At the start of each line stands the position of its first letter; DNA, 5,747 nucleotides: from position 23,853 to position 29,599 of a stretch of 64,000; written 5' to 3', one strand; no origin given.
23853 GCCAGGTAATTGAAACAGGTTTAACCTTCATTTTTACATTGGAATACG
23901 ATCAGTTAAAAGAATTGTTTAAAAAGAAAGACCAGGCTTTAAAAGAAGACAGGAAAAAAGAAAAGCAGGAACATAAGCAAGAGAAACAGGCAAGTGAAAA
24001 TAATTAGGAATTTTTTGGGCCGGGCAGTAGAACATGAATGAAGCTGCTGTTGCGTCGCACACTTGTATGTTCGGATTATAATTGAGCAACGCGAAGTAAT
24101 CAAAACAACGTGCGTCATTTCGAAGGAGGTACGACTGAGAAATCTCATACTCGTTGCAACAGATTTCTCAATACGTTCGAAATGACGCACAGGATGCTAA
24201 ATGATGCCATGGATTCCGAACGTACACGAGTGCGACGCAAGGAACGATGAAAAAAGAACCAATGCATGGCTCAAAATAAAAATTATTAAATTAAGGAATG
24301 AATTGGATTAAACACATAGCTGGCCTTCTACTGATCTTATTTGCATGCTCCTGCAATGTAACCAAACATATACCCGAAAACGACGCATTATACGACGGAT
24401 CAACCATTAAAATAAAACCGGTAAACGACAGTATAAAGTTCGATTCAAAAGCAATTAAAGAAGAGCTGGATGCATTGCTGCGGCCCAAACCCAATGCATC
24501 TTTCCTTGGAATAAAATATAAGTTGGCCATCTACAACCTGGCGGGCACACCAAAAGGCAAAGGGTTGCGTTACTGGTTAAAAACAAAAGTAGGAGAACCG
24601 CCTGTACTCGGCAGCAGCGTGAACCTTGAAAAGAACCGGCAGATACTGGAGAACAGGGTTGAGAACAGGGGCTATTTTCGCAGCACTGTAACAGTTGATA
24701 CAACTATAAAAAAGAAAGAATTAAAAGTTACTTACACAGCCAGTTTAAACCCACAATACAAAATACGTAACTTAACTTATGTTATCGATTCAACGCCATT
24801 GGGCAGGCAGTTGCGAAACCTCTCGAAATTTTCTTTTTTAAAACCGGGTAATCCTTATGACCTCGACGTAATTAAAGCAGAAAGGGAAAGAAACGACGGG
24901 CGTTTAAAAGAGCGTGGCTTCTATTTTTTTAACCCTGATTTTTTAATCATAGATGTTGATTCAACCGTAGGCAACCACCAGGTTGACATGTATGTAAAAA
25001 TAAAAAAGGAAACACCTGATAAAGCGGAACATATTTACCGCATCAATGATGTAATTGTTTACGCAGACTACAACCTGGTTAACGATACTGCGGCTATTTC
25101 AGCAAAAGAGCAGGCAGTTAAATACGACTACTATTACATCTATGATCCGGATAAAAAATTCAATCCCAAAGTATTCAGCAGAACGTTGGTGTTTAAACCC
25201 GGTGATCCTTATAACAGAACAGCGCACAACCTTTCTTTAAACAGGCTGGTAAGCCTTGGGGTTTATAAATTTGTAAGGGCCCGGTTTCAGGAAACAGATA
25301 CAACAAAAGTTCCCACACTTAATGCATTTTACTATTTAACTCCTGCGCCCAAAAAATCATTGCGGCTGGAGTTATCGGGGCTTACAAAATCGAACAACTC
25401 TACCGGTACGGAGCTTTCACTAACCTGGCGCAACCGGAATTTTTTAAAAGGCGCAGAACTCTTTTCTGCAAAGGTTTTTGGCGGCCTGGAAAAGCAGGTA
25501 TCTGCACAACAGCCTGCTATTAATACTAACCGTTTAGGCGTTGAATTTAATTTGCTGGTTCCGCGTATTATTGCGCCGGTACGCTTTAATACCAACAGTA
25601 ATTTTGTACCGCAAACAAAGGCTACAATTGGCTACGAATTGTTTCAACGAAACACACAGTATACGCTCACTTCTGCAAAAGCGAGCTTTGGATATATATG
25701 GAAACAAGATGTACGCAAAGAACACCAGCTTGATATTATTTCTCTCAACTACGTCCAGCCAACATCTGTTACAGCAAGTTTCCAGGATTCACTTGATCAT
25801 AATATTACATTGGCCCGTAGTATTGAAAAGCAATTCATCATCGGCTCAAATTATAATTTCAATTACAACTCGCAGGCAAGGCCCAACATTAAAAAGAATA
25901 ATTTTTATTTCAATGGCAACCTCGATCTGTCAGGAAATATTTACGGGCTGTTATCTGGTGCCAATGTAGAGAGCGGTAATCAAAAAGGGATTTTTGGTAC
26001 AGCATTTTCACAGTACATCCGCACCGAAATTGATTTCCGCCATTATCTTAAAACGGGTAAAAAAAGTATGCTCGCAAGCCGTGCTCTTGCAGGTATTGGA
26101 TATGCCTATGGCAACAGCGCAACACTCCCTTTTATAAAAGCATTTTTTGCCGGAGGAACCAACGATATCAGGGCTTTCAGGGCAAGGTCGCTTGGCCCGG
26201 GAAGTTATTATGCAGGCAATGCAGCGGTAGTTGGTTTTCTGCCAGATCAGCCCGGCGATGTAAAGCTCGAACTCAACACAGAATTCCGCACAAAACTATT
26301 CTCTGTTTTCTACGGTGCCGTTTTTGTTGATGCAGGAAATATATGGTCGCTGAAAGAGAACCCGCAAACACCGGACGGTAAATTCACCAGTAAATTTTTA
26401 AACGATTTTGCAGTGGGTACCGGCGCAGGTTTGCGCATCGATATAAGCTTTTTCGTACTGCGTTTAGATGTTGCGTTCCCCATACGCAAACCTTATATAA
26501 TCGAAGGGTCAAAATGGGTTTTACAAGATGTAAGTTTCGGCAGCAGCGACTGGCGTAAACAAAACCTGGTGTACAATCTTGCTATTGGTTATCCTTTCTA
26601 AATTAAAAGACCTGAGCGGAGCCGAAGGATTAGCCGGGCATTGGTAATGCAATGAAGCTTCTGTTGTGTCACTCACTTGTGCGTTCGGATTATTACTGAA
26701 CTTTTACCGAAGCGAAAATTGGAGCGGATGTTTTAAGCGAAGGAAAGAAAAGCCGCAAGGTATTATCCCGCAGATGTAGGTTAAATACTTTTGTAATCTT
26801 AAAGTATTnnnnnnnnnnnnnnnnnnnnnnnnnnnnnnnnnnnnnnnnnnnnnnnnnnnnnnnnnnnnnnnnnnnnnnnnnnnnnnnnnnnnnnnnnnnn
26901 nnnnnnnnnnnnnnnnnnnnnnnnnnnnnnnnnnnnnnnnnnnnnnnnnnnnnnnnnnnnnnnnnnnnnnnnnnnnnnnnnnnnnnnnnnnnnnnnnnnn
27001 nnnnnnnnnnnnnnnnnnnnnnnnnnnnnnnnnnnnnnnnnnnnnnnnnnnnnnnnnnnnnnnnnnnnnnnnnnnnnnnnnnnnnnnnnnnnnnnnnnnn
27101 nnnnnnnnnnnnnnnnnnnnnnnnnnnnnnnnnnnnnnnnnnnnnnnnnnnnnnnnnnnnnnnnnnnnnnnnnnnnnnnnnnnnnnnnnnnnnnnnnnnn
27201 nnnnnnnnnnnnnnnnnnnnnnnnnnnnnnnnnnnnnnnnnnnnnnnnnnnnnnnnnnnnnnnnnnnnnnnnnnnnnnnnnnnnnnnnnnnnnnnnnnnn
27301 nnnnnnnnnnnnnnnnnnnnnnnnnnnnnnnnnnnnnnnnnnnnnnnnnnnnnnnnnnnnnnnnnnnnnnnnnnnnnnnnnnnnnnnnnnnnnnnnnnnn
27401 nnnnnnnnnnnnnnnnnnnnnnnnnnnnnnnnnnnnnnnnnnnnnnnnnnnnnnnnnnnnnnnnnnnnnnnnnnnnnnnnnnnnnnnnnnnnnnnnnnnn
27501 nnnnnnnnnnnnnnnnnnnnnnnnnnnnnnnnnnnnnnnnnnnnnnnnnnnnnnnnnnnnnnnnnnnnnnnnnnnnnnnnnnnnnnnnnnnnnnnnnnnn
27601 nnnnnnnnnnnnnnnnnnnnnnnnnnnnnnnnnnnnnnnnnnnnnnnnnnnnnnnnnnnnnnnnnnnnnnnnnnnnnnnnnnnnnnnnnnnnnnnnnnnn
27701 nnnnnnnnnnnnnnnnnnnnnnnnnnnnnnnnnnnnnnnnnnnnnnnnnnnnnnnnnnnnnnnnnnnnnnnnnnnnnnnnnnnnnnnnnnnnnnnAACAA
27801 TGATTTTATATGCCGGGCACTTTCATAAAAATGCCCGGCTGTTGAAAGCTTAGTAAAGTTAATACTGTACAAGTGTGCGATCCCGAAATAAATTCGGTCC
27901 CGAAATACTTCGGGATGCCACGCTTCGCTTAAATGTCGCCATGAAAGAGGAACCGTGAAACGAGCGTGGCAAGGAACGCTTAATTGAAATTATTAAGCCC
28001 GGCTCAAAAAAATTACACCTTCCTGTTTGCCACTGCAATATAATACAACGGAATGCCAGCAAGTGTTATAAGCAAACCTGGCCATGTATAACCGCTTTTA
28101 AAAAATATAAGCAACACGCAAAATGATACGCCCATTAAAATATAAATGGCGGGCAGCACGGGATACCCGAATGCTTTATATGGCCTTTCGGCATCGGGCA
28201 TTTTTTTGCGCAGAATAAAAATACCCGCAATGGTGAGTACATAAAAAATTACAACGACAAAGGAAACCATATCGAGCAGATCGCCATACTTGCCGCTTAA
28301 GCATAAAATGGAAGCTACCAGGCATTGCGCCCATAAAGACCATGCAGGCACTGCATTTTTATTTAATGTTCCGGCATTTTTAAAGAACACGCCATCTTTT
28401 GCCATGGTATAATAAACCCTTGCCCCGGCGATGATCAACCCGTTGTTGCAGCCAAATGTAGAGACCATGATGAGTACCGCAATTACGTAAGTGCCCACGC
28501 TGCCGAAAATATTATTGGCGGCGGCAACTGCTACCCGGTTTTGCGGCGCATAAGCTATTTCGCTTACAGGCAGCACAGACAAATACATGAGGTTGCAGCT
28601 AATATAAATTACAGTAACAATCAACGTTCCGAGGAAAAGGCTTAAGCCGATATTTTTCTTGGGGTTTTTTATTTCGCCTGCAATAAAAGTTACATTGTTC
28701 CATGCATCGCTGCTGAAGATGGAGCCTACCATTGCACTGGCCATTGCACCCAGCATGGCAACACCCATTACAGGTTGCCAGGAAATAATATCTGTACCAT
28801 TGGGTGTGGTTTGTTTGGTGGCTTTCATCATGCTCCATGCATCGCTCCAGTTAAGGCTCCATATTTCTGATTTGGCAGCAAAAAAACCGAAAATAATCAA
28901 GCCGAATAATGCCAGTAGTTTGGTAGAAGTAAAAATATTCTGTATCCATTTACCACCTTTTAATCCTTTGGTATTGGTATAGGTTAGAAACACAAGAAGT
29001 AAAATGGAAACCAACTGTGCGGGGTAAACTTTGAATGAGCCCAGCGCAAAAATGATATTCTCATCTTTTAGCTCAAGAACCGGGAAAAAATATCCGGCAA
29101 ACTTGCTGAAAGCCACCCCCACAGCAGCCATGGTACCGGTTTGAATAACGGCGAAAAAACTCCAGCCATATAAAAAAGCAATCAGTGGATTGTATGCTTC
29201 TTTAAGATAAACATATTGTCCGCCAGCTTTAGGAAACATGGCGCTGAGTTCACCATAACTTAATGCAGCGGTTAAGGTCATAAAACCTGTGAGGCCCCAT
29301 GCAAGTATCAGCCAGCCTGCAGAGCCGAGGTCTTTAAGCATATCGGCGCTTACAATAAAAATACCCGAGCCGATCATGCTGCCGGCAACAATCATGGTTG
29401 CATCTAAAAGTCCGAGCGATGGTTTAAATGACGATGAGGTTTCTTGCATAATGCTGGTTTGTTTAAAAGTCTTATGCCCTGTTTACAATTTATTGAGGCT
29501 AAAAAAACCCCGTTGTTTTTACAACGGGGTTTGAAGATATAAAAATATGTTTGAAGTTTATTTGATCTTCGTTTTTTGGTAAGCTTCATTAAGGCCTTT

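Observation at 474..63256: One palindrome-cored repeat family fills nearly every intergenic region (37 half-copies in 64 kb)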

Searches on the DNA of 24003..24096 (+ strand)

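Call 89: search_dna_similar(query=window:24003-24096:+, collection=plasmids, mode=distant, max_evalue=0.01, max_rows=15)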
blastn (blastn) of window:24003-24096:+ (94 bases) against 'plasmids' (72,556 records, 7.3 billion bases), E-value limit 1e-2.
No match.

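Call 90: search_dna_similar(query=window:24003-24096:+, collection=phages, mode=distant, max_evalue=0.01, max_rows=15)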
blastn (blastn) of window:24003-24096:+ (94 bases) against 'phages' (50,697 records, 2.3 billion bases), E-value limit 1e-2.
No match.

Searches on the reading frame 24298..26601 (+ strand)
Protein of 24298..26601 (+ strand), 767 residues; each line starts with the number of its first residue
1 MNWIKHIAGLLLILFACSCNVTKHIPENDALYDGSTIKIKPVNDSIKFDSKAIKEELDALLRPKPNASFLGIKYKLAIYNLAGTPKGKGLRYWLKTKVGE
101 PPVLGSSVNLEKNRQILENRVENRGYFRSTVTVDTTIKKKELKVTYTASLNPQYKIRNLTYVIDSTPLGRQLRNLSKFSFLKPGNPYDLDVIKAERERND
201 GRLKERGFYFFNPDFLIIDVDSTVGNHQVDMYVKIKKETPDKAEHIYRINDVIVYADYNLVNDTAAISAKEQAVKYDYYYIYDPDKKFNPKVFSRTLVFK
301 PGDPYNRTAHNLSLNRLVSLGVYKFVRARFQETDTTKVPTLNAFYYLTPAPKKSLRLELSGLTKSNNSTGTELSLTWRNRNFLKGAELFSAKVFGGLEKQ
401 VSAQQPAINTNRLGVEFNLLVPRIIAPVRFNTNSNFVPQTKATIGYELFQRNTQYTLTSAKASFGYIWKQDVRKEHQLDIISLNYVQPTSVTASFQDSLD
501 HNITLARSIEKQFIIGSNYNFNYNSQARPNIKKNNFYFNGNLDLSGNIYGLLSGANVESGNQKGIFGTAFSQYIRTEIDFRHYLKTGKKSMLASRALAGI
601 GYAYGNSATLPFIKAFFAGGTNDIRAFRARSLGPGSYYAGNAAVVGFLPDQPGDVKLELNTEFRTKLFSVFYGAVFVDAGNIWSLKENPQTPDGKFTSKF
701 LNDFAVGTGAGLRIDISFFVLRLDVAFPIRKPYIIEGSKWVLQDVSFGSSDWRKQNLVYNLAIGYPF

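Call 23: find_encoding_contigs(protein=window:24298-26601:+, flank=3000, max_places=4)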
Protein window:24298-26601:+ (767 aa): 4 contigs read that carry it; 2 places shown.
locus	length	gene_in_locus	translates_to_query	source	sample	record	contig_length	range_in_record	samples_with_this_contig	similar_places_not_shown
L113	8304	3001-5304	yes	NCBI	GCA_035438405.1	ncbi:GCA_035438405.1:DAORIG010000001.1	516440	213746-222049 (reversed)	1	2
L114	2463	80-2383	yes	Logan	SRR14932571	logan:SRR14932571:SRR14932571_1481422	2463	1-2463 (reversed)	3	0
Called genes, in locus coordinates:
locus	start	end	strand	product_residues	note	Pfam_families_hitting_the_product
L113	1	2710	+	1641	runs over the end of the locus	PF04357:TamB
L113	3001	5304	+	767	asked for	PF07244:POTRA (faint), PF01103:Omp85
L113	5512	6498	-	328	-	PF00294:PfkB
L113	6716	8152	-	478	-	PF13520:AA_permease_2, PF00324:AA_permease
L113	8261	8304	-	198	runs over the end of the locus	PF03938:OmpH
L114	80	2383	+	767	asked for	PF07244:POTRA (faint), PF01103:Omp85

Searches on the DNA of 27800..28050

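Call 10: search_rna_families(source=window, start=27800, end=28050, threshold=evalue, max_evalue=10, show_alignments=3)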
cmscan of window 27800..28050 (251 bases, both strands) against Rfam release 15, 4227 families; matches with E-value up to 10: 2.
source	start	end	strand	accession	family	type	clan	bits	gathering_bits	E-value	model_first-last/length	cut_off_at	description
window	27800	27860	+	RF02668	PsiU2-55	Gene; snRNA; snoRNA; scaRNA;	-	22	55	0.0023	118-178/178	5'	Drosophila small cajal body-specific RNA PsiU2-55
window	27935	27990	-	RF01373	CRISPR-DR60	Gene; CRISPR;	-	15.1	45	5.2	1-37/37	no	CRISPR RNA direct repeat element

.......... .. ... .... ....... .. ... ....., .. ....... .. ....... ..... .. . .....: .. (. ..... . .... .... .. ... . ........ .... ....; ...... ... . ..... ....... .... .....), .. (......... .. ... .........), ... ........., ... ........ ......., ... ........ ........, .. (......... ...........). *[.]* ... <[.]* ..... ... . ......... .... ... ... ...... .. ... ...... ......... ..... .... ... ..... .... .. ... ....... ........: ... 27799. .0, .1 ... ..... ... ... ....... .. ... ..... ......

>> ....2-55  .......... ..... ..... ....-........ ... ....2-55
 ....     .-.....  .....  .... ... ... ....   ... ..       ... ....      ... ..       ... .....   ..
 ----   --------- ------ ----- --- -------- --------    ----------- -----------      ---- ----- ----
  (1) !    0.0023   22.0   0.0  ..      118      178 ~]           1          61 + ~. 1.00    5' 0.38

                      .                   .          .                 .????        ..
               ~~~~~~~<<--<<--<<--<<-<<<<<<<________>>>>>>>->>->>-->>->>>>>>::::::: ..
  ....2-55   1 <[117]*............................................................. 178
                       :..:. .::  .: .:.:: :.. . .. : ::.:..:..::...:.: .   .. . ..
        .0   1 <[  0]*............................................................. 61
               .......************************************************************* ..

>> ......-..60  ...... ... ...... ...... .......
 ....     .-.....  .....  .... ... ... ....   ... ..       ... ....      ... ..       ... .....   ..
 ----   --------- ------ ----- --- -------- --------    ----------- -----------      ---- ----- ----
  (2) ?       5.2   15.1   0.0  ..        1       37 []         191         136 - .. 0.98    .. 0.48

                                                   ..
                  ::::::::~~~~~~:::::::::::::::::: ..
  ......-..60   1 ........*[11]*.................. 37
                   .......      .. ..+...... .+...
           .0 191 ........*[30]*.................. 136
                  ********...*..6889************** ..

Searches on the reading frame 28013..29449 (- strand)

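Call 26: search_protein_families(library=pfam, proteins=[window:28013-29449:-])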
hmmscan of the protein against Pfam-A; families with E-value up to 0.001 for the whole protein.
window:28013-29449:- (478 aa): 2 families
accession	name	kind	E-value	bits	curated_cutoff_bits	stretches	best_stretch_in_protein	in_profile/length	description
PF13520.12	AA_permease_2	-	1.9e-58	198.9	27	1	12-450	1-406/427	Amino acid permease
PF00324.27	AA_permease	-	9.5e-36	123.9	24.6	1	17-453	2-426/470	Amino acid permease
